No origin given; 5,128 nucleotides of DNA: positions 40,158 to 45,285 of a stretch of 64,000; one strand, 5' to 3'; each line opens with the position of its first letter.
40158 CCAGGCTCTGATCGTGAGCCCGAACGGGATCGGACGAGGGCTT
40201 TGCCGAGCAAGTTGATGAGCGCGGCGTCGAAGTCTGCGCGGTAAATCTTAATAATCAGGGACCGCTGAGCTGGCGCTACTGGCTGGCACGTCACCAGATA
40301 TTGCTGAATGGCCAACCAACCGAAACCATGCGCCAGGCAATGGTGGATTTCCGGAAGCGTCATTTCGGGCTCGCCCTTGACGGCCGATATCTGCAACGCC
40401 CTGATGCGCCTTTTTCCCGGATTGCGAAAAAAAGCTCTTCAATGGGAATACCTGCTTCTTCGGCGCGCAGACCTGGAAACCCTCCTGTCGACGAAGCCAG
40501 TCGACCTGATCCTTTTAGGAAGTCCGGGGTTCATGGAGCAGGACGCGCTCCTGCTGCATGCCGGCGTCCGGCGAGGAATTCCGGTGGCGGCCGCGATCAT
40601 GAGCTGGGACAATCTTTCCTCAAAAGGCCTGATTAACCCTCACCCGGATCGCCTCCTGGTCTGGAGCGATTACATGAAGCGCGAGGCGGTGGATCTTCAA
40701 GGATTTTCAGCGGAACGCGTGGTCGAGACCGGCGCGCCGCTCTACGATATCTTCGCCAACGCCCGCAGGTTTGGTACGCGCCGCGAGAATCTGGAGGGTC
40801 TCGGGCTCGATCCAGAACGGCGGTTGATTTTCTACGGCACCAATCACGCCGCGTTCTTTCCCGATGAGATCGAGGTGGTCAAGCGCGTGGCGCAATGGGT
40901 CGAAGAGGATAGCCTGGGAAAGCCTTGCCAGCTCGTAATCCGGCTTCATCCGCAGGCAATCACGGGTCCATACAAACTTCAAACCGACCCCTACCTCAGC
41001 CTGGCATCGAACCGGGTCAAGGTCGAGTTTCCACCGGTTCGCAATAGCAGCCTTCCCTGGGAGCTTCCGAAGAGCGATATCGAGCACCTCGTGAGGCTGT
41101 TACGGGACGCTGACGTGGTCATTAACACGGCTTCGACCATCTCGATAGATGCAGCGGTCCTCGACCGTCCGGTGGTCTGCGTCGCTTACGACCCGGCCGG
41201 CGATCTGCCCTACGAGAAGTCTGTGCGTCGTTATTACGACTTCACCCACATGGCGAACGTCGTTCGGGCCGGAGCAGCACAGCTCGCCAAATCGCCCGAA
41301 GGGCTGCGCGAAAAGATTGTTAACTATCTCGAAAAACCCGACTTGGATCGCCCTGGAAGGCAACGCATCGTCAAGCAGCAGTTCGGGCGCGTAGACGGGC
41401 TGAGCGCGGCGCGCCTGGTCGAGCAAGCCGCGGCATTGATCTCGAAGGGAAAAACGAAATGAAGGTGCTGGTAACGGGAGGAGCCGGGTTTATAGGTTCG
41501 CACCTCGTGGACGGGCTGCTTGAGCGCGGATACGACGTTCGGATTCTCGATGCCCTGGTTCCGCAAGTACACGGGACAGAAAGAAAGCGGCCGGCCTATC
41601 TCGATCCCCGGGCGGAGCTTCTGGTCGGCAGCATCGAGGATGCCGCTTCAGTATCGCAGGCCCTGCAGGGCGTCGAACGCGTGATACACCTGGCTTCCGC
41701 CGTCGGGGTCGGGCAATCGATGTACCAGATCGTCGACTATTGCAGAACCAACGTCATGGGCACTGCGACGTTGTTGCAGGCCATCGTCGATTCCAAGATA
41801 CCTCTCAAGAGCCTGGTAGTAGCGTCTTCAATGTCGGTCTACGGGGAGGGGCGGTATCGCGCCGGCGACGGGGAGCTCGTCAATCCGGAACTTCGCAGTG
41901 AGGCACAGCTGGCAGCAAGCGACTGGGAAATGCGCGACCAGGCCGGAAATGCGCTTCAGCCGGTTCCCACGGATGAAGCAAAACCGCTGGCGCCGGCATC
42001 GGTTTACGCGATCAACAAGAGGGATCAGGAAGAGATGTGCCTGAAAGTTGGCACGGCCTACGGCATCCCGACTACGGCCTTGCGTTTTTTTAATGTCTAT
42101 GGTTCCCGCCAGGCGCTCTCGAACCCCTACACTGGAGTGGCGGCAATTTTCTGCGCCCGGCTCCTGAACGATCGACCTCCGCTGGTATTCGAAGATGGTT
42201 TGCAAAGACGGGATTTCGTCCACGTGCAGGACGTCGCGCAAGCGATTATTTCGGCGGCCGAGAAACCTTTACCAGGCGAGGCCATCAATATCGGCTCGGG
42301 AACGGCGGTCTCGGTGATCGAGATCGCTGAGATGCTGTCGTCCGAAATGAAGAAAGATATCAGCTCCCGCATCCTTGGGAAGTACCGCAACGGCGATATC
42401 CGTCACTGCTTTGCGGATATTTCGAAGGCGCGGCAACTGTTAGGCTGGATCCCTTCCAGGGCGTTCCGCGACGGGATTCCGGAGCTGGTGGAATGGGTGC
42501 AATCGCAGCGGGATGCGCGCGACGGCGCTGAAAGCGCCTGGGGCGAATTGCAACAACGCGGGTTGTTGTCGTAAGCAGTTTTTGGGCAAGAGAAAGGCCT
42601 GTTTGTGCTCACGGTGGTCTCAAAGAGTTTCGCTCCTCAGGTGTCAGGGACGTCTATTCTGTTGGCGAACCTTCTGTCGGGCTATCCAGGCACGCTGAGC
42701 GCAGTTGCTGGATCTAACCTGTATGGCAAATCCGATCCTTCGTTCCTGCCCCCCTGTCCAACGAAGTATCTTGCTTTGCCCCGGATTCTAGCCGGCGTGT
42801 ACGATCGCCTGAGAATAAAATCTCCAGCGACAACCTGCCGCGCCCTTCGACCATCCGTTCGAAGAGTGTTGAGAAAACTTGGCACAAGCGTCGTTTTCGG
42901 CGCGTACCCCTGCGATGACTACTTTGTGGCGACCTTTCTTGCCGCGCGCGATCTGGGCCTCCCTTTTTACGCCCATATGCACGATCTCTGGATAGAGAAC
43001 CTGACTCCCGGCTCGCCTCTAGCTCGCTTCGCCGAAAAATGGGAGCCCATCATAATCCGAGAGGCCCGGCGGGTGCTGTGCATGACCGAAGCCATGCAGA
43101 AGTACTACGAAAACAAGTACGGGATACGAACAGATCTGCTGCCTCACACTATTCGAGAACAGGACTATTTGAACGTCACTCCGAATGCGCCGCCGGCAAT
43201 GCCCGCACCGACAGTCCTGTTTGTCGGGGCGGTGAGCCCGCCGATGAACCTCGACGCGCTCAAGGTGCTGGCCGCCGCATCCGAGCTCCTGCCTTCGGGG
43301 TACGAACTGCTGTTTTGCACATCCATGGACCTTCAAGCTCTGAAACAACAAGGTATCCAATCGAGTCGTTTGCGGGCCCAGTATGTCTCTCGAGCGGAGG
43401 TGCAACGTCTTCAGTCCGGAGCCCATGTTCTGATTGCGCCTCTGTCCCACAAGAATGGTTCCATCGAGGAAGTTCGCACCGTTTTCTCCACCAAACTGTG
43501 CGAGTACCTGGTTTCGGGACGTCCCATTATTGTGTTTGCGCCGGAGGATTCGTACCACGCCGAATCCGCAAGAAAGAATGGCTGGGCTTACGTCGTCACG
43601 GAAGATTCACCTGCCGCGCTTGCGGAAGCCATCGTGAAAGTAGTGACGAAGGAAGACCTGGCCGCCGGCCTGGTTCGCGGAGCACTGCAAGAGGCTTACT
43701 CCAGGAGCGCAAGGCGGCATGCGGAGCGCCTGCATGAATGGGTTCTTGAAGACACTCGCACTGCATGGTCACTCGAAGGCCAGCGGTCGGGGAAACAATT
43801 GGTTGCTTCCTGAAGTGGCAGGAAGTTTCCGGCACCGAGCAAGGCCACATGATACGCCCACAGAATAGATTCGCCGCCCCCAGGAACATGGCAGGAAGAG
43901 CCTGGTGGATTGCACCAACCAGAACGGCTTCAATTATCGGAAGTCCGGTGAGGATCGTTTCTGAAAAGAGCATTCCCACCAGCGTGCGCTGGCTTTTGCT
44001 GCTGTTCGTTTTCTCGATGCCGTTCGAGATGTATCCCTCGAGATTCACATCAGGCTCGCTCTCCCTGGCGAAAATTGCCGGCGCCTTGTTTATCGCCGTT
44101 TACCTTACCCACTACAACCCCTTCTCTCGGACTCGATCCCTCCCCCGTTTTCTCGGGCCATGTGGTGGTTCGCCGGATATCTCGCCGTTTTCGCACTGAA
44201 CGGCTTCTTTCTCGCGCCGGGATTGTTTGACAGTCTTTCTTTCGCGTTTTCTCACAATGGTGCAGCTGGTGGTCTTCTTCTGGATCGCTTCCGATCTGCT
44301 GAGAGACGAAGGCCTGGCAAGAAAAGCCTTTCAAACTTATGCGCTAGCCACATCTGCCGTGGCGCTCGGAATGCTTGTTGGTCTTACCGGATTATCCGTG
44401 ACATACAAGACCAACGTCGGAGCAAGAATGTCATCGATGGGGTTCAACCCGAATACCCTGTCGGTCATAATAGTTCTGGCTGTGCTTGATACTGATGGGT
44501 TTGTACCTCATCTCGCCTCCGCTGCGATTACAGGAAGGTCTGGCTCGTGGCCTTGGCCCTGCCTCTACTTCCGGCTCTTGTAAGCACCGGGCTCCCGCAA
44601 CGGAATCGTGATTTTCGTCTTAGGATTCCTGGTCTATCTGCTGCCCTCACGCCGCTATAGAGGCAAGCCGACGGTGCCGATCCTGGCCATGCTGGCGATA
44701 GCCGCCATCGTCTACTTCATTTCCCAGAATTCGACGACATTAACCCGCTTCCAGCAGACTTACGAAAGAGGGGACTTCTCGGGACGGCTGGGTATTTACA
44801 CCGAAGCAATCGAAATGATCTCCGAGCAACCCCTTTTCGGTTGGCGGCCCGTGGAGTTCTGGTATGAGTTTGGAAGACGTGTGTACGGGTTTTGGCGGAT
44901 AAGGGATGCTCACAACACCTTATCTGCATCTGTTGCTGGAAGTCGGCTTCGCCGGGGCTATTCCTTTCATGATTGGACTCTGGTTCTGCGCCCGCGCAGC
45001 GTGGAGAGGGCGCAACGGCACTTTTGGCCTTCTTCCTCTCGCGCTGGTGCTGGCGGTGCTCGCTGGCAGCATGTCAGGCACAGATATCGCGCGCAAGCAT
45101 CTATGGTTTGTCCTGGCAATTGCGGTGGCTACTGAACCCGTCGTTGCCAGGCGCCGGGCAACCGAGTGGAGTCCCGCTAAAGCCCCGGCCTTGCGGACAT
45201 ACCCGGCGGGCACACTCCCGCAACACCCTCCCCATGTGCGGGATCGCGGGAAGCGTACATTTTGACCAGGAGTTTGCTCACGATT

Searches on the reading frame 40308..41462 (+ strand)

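Call 10: search_protein_families(library=pfam, proteins=[window:40308-41462:+], max_evalue=0.0001)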
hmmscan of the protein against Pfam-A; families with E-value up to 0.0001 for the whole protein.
window:40308-41462:+ (384 aa): 1 family
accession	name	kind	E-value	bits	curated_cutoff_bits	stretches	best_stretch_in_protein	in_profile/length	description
PF04464.20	Glyphos_transf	-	9.9e-07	28.5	22.1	1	114-372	136-363/367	CDP-Glycerol:Poly(glycerophosphate) glycerophosphotransferase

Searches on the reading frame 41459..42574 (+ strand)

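Call 10: search_protein_families(library=pfam, proteins=[window:41459-42574:+], max_evalue=0.0001)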
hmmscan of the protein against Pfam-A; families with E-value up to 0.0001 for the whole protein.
window:41459-42574:+ (371 aa): 7 families
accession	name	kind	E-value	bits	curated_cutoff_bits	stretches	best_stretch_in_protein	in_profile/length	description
PF01370.27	Epimerase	-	1.5e-50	172.3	20.9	2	168-279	124-240/240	NAD dependent epimerase/dehydratase family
PF16363.11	GDP_Man_Dehyd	-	9.7e-48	163.7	27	2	4-130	1-135/332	GDP-mannose 4,6 dehydratase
PF01073.25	3Beta_HSD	-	3.3e-21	76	22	1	4-131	1-123/280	3-beta hydroxysteroid dehydrogenase/isomerase family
PF02719.21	Polysacc_synt_2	-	3e-15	56.6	20.2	1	3-114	1-120/293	Polysaccharide biosynthesis protein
PF07993.18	NAD_binding_4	-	1.4e-08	34.6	20.1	0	65-228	82-216/258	Male sterility protein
PF05368.20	NmrA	-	1.7e-08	34.9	27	1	2-80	4-78/298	NmrA-like family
PF13460.12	NAD_binding_10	-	1.8e-08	34.9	27.2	1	7-132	1-106/184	NAD(P)H-binding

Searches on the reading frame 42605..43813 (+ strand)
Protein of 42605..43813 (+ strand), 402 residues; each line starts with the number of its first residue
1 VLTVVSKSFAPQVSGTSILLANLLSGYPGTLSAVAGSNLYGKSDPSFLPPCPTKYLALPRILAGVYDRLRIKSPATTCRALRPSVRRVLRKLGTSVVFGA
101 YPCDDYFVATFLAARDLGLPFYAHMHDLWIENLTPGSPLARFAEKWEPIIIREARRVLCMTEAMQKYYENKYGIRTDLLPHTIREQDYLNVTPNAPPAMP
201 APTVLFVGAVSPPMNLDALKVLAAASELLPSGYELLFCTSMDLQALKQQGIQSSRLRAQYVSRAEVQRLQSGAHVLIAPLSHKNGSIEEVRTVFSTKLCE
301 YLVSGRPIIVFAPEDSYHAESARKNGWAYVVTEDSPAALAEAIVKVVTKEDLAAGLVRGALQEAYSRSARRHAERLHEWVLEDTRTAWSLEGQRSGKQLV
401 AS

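Call 10: search_protein_families(library=pfam, proteins=[window:42605-43813:+], max_evalue=0.0001)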
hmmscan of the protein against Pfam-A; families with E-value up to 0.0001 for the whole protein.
window:42605-43813:+ (402 aa): 3 families
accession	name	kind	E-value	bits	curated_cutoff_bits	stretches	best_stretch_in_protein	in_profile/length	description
PF13579.12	Glyco_trans_4_4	-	4.1e-10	40.7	29.7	1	73-175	52-148/158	Glycosyl transferase 4-like domain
PF13692.12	Glyco_trans_1_4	-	5.6e-09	36.8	27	1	202-347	2-140/142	Glycosyl transferases group 1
PF13439.12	Glyco_transf_4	-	1.5e-08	35.3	28.5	1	79-175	58-155/170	Glycosyltransferase Family 4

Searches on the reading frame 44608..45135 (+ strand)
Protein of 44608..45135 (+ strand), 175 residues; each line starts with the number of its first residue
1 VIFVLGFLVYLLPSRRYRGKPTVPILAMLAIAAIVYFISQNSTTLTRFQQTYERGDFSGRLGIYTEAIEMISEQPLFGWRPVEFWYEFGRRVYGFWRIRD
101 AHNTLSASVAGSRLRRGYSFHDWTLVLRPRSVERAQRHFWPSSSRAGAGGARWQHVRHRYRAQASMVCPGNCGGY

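Call 10: search_protein_families(library=pfam, proteins=[window:44608-45135:+], max_evalue=0.0001)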
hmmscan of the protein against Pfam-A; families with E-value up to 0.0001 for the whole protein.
window:44608-45135:+ (175 aa): 1 family
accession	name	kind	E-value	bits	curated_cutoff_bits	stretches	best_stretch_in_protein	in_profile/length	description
PF04932.20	Wzy_C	-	3.3e-09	37.1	31.7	1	4-104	23-132/149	O-Antigen ligase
